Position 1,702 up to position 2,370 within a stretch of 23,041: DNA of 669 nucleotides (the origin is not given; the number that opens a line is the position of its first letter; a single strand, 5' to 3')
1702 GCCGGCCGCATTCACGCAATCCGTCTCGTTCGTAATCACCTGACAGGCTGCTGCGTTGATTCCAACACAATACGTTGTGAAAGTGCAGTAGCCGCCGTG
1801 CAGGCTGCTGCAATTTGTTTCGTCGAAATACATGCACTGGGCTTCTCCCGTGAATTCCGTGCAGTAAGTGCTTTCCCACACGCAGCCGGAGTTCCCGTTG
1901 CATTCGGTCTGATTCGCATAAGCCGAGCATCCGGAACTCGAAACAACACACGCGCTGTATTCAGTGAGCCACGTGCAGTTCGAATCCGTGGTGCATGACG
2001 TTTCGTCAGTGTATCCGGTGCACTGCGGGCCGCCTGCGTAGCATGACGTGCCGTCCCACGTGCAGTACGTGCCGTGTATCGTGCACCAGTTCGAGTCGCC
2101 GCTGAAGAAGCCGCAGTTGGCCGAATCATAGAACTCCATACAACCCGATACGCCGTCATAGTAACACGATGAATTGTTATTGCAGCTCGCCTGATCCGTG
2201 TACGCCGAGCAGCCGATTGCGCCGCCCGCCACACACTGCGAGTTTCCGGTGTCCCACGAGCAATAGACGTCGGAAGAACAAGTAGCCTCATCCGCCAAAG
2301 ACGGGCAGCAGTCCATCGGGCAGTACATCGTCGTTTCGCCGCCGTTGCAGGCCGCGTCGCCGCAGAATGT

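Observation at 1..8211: Giant (>2,700 aa, incomplete) secreted cysteine-rich modular protein missed by the ORF track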

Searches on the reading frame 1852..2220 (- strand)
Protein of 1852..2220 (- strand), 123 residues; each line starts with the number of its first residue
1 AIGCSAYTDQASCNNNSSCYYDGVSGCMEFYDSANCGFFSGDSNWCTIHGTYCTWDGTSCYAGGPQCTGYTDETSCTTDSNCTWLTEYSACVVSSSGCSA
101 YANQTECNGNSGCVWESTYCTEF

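Call 40: predict_structure(alignment_id=A2)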
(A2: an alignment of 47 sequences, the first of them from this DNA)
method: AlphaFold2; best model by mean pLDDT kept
length: 123 residues; sequences in the alignment: 47
mean_pLDDT: 82.2   pTM: 0.53
mean pLDDT of the five models: 82.2, 81.1, 79.1, 78.2, 74.7
residues with pLDDT >= 90: 42; 70-90: 62; 50-70: 19; < 50: 0
segments of 3 or more residues with pLDDT < 50: none
pLDDT, mean of each block of 10 residues (from residue 1): 89 95 94 88 92 86 70 82 78 65 73 76 71
secondary structure, 60 per line:
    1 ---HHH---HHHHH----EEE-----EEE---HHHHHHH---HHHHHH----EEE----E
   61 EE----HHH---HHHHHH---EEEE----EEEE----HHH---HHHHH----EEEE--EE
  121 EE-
elements in order: H10-14 E19-21 E27-29 H33-39 H43-48 E53-55 E60-62 H73-78 E82-85 E90-93 H104-108 E113-116 E119-122

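Call 43: fold_search(model_id=the predicted structure, library=pdb)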
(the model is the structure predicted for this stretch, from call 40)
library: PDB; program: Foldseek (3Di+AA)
matches with E <= 10: 20; with E <= 0.001: 0
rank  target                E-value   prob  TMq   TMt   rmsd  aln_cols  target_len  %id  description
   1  7m0r_C                1.5e+00  0.14  0.22  0.05   6.1        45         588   24  Cryo-EM structure of the Sema3A/PlexinA4/Neuropilin 1 complex (released 2021-05-05)
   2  7vf3_A                2.1e+00  0.20  0.25  0.07   5.4        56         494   23  Plexin B1 extracellular fragment in complex with lasso-grafted PB1m7 peptide (released 2022-08-17)
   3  6qp8_B                2.4e+00  0.23  0.27  0.06   5.0        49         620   22  Drosophila Semaphorin 2b (released 2019-08-21)
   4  6qp7_B                2.8e+00  0.41  0.26  0.05   1.8        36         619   22  Drosophila Semaphorin 2a (released 2019-08-21)
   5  7vg7_A                3.2e+00  0.16  0.24  0.07   5.8        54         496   20  Plexin B1 extracellular fragment in complex with lasso-grafted PB1m6A9 peptide (released 2022-08-17)
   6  7vf3_C                3.9e+00  0.16  0.25  0.07   3.1        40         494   25  Plexin B1 extracellular fragment in complex with lasso-grafted PB1m7 peptide (released 2022-08-17)
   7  3al8_B                4.2e+00  0.16  0.25  0.07   2.4        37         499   22  Plexin A2 / Semaphorin 6A complex (released 2010-10-06)
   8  6fkk_A                4.2e+00  0.11  0.27  0.08   5.8        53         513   17  Drosophila Semaphorin 1b, extracellular domains 1-2 (released 2019-02-06)
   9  6vxk_B                5.1e+00  0.11  0.22  0.04   3.9        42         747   17  Cryo-EM Structure of the full-length A39R/PlexinC1 complex (released 2020-04-29)
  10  1olz_A                5.5e+00  0.16  0.25  0.05   2.8        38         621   21  The ligand-binding face of the semaphorins revealed by the high resolution crystal structure of SEMA4D (released 2003-09-11)
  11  8t1g_D                6.3e+00  0.01  0.14  0.09  11.4        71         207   15  The crystal structure of hemagglutinin form a h7n9 influenza virus (a/shanghai/1/2013) in complex with antibody 1E11 (released 2024-05-29)
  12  6qp7_A                6.7e+00  0.20  0.26  0.05   2.8        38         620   21  Drosophila Semaphorin 2a (released 2019-08-21)
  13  3afc_A                7.2e+00  0.03  0.25  0.07  11.3        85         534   14  Mouse Semaphorin 6A extracellular domain (released 2010-10-06)
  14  9mqx_G                7.2e+00  0.01  0.18  0.15  13.5       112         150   11  Electron-bifurcating Tungstopyranopterin-containing aldehyde oxidoreductase with NADH (released 2025-07-16)
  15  5m4t_MODEL_1_A        7.7e+00  0.11  0.22  0.35   1.9        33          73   12  C-terminal domain structure of VSG M1.1 (released 2017-09-20)
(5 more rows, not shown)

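Call 44: search_protein_representatives(alignment_id=A2)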
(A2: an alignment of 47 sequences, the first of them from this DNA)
Query: 47 sequences, 126 profile positions. Proteins with E-value up to 0.001 (for the whole library): 1715; up to 1e-10: 447; up to 1e-30: 106. The best 150 are listed.
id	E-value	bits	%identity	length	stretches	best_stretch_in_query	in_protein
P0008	1.0e-259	862.6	-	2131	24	2-125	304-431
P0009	3.0e-216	722.1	-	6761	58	2-125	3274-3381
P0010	4.6e-201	673.1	-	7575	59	2-120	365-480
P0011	1.3e-194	652.2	-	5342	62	4-125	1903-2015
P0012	2.3e-193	648.2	-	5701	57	3-118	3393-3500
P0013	8.6e-190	636.6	-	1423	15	2-125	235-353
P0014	1.6e-159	538.8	-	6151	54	6-124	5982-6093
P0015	1.7e-155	525.8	-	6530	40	3-125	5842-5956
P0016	6.8e-154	520.6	-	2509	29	2-109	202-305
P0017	2.3e-151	512.5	-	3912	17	2-125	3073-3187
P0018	2.3e-127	434.9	-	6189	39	3-125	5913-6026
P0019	2.5e-127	434.8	-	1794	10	3-124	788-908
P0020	4.4e-124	424.3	-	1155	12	3-124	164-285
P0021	1.1e-123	423.0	-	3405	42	2-124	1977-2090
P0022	2.7e-122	418.5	-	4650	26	8-125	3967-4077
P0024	1.1e-111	384.2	-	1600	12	2-124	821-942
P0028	1.0e-83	293.8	-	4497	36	2-125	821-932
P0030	2.6e-81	286.1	-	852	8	3-125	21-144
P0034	6.8e-73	258.9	-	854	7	2-124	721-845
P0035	1.5e-72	257.7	-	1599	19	6-125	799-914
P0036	2.1e-72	257.3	-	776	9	4-124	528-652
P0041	9.5e-65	232.5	-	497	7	4-123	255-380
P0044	4.2e-62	224.0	-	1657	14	10-124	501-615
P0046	2.3e-60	218.4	-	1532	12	3-123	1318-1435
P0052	3.3e-55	201.7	-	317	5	3-123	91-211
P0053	2.6e-52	192.4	-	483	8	3-124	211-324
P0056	1.3e-49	183.6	-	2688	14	6-124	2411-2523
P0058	1.2e-48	180.5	-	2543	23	2-111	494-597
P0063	3.0e-46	172.8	-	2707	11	2-111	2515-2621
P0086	3.2e-38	146.8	-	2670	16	3-125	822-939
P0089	1.4e-36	141.5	-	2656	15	3-125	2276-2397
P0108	8.1e-32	126.1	-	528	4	3-123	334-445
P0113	3.6e-31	124.0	-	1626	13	4-125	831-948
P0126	6.6e-28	113.5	-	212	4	2-124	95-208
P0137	3.4e-26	108.0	-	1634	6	3-118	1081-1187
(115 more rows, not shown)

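Call 45: list_cluster_members(proteins=[P0008, P0009, P0010, P0011, P0012, P0014, P0017, P0021, P0030, P0052])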
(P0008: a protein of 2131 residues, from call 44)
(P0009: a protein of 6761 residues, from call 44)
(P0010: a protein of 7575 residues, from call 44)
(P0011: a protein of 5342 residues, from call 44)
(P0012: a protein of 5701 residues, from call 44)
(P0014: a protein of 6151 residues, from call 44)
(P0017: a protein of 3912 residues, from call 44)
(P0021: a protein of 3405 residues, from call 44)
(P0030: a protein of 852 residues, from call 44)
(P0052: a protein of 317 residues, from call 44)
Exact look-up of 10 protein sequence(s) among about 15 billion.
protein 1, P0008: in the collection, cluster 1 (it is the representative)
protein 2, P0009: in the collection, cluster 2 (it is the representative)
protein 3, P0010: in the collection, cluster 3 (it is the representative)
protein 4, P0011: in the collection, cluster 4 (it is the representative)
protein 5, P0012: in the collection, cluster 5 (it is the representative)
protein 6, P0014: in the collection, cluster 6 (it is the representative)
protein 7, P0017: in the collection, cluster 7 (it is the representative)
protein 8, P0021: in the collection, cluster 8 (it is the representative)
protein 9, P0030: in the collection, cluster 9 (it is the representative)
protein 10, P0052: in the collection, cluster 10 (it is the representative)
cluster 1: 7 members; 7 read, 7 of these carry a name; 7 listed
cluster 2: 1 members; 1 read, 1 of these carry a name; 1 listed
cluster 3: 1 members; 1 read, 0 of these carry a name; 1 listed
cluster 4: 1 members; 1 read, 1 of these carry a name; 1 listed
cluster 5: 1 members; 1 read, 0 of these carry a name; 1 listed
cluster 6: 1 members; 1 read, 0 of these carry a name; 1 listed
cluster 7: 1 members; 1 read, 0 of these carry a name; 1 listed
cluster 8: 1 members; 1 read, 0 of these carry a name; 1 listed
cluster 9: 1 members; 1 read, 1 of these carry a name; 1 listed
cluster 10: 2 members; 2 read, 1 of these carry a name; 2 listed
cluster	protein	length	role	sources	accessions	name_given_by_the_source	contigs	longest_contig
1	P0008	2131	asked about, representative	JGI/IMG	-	hypothetical protein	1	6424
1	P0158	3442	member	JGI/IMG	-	hypothetical protein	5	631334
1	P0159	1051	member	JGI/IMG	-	hypothetical protein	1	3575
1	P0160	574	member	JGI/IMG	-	hypothetical protein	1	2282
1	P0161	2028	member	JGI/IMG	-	hypothetical protein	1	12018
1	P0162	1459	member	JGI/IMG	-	hypothetical protein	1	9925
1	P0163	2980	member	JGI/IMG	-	hypothetical protein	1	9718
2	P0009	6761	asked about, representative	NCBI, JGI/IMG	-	hypothetical protein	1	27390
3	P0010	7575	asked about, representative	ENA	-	-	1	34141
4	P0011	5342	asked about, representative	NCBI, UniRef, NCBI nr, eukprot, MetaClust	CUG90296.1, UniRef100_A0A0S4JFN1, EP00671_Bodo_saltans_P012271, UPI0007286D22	Hypothetical protein, putative [Bodo saltans] | P-type domain-containing protein n=1 Tax=Bodo saltans TaxID=75058 RepID=A0A0S4JFN1_BODSA | CUG90296.1 Hypothetical protein, putative [Bodo saltans]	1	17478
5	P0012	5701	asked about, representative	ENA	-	-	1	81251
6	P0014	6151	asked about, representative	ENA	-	-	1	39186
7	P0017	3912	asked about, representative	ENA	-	-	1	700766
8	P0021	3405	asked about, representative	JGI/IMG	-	-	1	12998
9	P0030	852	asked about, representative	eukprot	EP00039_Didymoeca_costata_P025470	m.13472 g.13472 ORF g.13472 m.13472 type:complete len:853 (+) comp4863_c0_seq1:77-2635(+)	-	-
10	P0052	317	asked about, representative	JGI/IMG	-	-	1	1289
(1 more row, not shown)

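Call 46: search_protein_families(library=pfam, proteins=[P0008, P0013, P0016, P0020, P0030, P0041, P0052], max_evalue=0.01)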
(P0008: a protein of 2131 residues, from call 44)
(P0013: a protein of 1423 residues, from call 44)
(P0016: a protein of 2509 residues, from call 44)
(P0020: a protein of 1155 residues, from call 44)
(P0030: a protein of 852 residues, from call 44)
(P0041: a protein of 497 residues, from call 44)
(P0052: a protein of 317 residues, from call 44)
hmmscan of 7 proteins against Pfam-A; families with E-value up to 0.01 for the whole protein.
P0008 (2131 aa): 0 families

P0013 (1423 aa): 0 families

P0016 (2509 aa): 0 families

P0020 (1155 aa): 1 family
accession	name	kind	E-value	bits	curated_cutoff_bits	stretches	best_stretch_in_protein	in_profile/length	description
PF23034.1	DUF7035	-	5.2e-08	33.5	27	0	1086-1125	73-113/137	Domain of unknown function (DUF7035)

P0030 (852 aa): 0 families

P0041 (497 aa): 0 families

P0052 (317 aa): 1 family
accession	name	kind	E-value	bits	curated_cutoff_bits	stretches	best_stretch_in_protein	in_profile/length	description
PF01437.31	PSI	-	0.0042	17.8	23.1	1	285-311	2-30/52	Plexin repeat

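Call 48: find_homologous_proteins(query=A2, max_evalue=1e-8)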
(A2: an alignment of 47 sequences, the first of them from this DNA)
Query A2 (47 sequences): 151 candidates shared short words with the query, none scored E <= 1e-8.

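Call 56: search_solved_structures(query=A2, max_evalue=10, show_alignments=3)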
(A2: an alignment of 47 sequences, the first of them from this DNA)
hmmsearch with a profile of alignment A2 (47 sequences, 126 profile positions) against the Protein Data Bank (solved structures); distinct sequences matched with E-value up to 10: 6.
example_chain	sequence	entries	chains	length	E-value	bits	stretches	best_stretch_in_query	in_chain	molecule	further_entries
2jwg_A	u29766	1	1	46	0.015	18.6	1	65-103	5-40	Variant surface glycoprotein ILTAT 1.24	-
1m9o_A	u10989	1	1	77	0.041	17.2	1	31-87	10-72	Tristetraproline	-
6z79_A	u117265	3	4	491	0.22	14.8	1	63-102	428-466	Variant surface glycoprotein Sur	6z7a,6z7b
6z7c_A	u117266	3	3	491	0.22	14.8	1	63-102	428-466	Variant surface glycoprotein Sur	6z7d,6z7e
1rgo_A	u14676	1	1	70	0.48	13.7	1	34-86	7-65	Butyrate response factor 2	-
6nzl_A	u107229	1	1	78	0.57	13.5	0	67-89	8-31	Cytoplasmic zinc-finger protein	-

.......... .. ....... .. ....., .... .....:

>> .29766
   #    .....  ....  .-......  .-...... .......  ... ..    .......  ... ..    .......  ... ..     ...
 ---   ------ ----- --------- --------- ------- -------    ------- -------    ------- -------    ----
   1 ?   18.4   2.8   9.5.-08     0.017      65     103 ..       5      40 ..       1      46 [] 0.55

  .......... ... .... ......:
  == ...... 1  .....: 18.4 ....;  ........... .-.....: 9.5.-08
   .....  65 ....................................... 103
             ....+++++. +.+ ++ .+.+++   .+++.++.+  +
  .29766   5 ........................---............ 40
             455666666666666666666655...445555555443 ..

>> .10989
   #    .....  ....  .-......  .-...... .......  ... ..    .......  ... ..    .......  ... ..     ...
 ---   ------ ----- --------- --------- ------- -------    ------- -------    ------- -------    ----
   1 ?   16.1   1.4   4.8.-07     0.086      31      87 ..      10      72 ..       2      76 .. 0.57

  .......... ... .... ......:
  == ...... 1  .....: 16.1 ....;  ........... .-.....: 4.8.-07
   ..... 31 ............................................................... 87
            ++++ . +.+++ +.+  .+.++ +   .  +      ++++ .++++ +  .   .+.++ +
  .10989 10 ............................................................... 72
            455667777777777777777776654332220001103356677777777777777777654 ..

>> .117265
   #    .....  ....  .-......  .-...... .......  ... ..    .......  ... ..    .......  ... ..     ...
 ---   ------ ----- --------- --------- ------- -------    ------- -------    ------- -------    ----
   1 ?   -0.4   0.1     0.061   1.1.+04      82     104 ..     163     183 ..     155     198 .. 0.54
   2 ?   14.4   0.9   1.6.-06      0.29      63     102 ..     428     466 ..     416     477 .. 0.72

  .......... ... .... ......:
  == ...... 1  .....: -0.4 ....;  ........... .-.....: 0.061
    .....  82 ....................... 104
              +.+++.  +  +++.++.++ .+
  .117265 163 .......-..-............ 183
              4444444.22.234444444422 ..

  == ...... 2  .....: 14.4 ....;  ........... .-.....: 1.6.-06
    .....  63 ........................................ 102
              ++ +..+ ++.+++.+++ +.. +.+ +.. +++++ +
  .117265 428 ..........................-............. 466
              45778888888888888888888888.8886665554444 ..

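Call 88: list_cluster_members(proteins=[P0016, P0019, P0024, P0046, P0053, P0058, P0086, P0113, P0108, P0137])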
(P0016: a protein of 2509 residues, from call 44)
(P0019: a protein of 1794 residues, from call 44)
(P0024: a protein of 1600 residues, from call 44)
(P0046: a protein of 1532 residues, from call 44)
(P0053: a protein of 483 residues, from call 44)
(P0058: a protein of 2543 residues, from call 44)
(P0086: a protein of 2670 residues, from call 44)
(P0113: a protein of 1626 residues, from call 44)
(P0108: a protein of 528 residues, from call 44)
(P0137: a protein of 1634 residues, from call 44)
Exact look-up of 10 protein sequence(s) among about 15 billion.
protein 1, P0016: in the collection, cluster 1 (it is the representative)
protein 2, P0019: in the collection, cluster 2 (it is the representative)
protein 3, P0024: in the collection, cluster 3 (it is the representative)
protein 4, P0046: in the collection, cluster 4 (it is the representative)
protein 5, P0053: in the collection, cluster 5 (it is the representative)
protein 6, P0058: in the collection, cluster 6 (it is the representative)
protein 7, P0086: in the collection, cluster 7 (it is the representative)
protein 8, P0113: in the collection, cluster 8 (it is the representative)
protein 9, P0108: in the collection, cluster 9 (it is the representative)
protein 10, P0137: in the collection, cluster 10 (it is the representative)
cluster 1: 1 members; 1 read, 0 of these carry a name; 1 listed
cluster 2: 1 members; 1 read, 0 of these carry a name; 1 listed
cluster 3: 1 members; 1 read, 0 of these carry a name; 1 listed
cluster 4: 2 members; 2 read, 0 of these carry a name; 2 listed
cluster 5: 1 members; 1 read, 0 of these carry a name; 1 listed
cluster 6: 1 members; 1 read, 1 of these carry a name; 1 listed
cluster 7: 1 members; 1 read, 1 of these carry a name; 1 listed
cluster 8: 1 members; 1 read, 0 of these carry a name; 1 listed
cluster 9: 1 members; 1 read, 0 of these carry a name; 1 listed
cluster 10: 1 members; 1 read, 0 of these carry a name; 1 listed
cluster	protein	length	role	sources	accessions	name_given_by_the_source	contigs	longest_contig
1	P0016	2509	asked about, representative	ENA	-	-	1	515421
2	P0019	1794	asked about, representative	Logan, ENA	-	-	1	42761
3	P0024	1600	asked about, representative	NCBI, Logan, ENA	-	-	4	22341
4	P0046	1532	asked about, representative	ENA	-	-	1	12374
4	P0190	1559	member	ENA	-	-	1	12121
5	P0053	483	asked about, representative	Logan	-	-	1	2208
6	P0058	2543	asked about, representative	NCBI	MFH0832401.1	MAG: PGF-pre-PGF domain-containing protein [Candidatus Aenigmatarchaeota archaeon]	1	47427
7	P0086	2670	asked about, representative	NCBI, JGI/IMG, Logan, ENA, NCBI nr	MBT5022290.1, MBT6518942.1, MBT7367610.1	hypothetical protein HOK51_03780 [Candidatus Woesearchaeota archaeon] | hypothetical protein | hypothetical protein [Candidatus Woesearchaeota archaeon]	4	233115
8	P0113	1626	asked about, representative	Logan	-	-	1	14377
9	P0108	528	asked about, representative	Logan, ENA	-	-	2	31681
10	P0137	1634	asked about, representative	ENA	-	-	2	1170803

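Call 89: list_cluster_members(proteins=[P0015, P0018, P0028, P0035, P0044, P0056, P0063, P0034, P0036, P0126])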
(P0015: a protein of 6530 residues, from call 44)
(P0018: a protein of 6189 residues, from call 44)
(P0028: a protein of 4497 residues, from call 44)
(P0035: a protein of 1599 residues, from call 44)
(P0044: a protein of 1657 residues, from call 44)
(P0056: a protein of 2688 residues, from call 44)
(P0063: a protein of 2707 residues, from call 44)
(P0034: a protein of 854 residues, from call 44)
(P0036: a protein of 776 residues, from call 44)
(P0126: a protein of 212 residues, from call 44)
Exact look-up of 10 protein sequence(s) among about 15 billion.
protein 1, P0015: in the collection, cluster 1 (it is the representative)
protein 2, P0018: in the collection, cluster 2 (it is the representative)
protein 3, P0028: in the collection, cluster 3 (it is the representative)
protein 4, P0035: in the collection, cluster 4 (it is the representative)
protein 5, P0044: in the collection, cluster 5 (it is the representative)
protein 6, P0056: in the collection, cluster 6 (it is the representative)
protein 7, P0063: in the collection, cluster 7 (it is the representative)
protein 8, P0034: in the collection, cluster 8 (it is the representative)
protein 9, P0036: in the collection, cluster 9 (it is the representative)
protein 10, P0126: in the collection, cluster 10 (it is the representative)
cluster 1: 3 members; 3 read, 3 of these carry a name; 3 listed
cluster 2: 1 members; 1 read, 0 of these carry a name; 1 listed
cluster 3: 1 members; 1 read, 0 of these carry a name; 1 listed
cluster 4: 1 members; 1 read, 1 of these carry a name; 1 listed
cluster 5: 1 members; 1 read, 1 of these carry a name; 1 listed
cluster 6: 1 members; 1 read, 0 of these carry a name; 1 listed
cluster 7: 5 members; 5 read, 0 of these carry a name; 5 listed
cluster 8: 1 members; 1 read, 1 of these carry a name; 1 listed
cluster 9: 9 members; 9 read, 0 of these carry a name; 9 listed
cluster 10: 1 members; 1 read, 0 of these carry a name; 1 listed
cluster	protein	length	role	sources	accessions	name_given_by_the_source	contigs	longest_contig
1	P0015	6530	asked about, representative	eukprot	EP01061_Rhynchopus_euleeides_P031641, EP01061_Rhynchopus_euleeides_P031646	TRINITY_DN523_c0_g1_i4.p1 TRINITY_DN523_c0_g1~~TRINITY_DN523_c0_g1_i4.p1 ORF ...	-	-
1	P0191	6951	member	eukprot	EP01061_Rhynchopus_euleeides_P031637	TRINITY_DN523_c0_g1_i13.p1 TRINITY_DN523_c0_g1~~TRINITY_DN523_c0_g1_i13.p1 ORF ...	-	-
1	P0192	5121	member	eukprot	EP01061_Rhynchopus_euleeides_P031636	TRINITY_DN523_c0_g1_i12.p1 TRINITY_DN523_c0_g1~~TRINITY_DN523_c0_g1_i12.p1 ORF ...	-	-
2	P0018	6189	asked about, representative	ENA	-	-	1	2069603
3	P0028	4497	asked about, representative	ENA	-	-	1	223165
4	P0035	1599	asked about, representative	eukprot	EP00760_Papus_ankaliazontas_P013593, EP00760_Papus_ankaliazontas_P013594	PhM_4_TR15832/c0_g1_i1/m.34363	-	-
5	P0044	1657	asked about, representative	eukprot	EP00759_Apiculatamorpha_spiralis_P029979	PhF_6_TR31841/c0_g1_i1/m.47146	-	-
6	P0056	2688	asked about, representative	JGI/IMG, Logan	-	-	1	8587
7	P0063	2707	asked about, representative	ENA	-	-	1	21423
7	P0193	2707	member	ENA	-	-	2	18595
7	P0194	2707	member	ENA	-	-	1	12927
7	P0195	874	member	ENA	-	-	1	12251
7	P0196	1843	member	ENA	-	-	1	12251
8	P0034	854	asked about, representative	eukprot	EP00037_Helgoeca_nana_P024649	m.263155 g.263155 ORF g.263155 m.263155 type:complete len:855 (+) ...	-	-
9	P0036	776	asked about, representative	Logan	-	-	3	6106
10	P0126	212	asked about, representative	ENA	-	-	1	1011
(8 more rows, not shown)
